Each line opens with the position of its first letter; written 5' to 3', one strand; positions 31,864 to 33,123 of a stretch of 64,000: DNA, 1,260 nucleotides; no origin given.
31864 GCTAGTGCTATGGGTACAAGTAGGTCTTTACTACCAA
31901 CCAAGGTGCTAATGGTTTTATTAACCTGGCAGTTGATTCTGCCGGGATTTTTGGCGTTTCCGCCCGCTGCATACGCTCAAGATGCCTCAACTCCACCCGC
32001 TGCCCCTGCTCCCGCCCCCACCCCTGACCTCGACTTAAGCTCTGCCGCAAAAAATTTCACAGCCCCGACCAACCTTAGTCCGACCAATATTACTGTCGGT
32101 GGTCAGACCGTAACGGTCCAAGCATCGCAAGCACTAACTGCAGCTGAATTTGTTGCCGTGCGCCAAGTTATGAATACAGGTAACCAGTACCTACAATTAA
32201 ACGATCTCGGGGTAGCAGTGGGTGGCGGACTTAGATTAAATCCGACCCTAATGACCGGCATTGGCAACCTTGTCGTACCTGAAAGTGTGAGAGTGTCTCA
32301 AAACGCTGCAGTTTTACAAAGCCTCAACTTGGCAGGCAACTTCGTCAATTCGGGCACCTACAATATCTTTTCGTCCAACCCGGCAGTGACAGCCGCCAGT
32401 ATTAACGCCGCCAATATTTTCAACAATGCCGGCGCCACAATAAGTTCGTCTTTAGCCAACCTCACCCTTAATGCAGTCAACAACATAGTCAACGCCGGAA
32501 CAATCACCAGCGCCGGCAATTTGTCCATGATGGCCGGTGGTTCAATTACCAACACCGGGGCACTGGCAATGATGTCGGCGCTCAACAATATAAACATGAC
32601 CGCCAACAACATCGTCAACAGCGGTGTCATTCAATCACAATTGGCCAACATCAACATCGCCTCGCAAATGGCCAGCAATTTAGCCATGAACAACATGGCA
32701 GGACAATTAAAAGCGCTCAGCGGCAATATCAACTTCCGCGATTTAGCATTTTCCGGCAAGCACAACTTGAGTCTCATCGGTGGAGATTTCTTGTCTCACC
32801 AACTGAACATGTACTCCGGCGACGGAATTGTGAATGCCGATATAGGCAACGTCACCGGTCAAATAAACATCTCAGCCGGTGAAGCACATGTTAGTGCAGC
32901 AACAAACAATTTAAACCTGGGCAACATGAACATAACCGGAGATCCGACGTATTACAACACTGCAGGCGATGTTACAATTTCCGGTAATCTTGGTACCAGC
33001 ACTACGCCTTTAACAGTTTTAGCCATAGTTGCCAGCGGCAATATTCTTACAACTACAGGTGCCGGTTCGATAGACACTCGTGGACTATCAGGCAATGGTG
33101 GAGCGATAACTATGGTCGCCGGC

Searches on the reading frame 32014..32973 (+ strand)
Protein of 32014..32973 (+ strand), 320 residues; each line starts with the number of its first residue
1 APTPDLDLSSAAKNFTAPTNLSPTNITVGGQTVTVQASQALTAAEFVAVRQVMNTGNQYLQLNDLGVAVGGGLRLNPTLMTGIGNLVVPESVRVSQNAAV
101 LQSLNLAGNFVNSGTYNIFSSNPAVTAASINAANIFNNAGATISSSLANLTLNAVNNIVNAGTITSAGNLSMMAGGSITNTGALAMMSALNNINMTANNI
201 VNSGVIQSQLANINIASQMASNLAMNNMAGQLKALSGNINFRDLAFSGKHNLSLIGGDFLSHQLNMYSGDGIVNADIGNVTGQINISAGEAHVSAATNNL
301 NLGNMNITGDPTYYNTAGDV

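Call 58: predict_structure(alignment_id=A3)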
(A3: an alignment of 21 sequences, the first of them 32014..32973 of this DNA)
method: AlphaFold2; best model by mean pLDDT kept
length: 320 residues; sequences in the alignment: 21
mean_pLDDT: 93.6   pTM: 0.91
mean pLDDT of the five models: 93.6, 93.3, 93.2, 91.8, 89.9
residues with pLDDT >= 90: 267; 70-90: 46; 50-70: 7; < 50: 0
segments of 3 or more residues with pLDDT < 50: none
pLDDT, mean of each block of 10 residues (from residue 1): 86 93 96 96 95 93 97 83 90 96 94 98 96 98 98 98 98 98 95 97 98 92 93 97 89 96 95 94 94 88 87 76
secondary structure, 60 per line:
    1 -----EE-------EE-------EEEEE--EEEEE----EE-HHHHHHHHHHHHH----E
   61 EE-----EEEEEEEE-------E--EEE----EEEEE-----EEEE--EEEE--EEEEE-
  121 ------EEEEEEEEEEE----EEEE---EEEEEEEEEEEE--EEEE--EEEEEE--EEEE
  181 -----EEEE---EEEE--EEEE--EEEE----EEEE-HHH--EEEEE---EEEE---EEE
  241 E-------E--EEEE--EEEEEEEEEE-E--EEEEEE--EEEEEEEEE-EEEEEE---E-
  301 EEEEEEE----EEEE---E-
elements in order: E24-28 E31-35 H43-55 E60-62 E68-75 E86-88 E93-97 E103-106 E109-112 E115-119 E127-137 E142-145 E149-160 E163-166 E169-174 E177-180 E186-189 E193-196 E199-202 E205-208 E213-216 E223-227 E231-234 E238-241 E252-255 E258-267 E272-277 E280-288 E290-295 E301-307 E312-315

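Call 60: fold_search(model_id=the predicted structure, library=pdb)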
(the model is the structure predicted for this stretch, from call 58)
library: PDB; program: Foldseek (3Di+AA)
matches with E <= 10: 64; with E <= 0.001: 0
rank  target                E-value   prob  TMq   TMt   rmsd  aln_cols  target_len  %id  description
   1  3zpp                  1.9e-01  0.12  0.20  0.16  14.2       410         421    9  Structure of the Streptococcus pneumoniae surface protein and adhesin PfbA (released 2013-05-29)
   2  6n2b_A                3.3e-01  0.15  0.18  0.16  13.5       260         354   13  The Crystal Structure of Caldicellulosiruptor kristjanssonii Tapirin C-terminal domain (released 2018-12-19)
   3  6n2b_B                6.8e-01  0.09  0.18  0.17  13.0       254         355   15  The Crystal Structure of Caldicellulosiruptor kristjanssonii Tapirin C-terminal domain (released 2018-12-19)
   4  4peu                  7.1e-01  0.23  0.28  0.34  10.6       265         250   11  Structure of the polysaccharide lyase-like protein Cthe_2159 from C. thermocellum, native form with Calcium bound (released 2014-10-01)
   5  5ke1_B                1.1e+00  0.14  0.21  0.21  12.5       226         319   15  Structure of a C-terminal fragment of the IcsA/VirG passenger-domain (released 2017-03-15)
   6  4i84_B                1.4e+00  0.20  0.29  0.32  12.7       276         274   14  The crystal structure of the Haemophilus influenzae HxuA secretion domain involved in the two-partner secretion pathwa (released 2013-11-13)
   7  8axg_DDD              1.7e+00  0.07  0.17  0.12  11.5       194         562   14  Crystal structure of Fusobacterium nucleatum fusolisin protease (released 2023-09-13)
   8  9a7k_A                1.8e+00  0.04  0.17  0.13  15.9       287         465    7  Integrative model of SUFB-SUFD by crosslinking MS and deep learning (released 2024-09-18)
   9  6n2c_A                2.2e+00  0.08  0.23  0.19  12.2       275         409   13  The Crystal Structure of Caldicellulosiruptor hydrothermalis Tapirin C-terminal domain (released 2018-12-19)
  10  4mr0_B                2.3e+00  0.05  0.26  0.21  13.0       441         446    9  Crystal structure of PfbA, a surface adhesin of Streptococcus pneumoniae (released 2014-02-05)
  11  4phb                  2.4e+00  0.10  0.27  0.33  11.8       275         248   12  Structure of the polysaccharide lyase-like protein Cthe_2159 from C. thermocellum, Gadolinium derivative (released 2014-08-27)
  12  7o9q_B                2.4e+00  0.05  0.19  0.20  12.9       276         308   16  Crystal structure of the Awp1 (adhesin-like wall protein 1) A-domain from Candida glabrata (released 2021-12-15)
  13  7qpk_A                2.4e+00  0.03  0.18  0.16  13.8       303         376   10  Structure of the A-region of Awp14 from Candida glabrata (released 2023-01-18)
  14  5awf_A                2.6e+00  0.05  0.19  0.17  15.4       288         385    9  Crystal structure of SufB-SufC-SufD complex from Escherichia coli (released 2015-11-11)
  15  3jqy_C                2.6e+00  0.01  0.11  0.13  13.5       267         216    8  Crystal Structure of the polySia specific acetyltransferase NeuO (released 2010-08-18)
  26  2odl                  4.6e+00  0.06  0.26  0.24  12.3       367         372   14  Crystal structure of the HMW1 secretion domain from Haemophilus influenzae (released 2007-08-21)
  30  4w8r                  5.4e+00  0.01  0.13  0.17  15.2       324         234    9  Crystal structure of hemolysin A Y134F from P. mirabilis at 1.5 Angstroms resolution (released 2015-10-07)
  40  1rwr                  6.9e+00  0.03  0.23  0.24  12.6       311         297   13  Crystal structure of filamentous hemagglutinin secretion domain (released 2004-04-13)
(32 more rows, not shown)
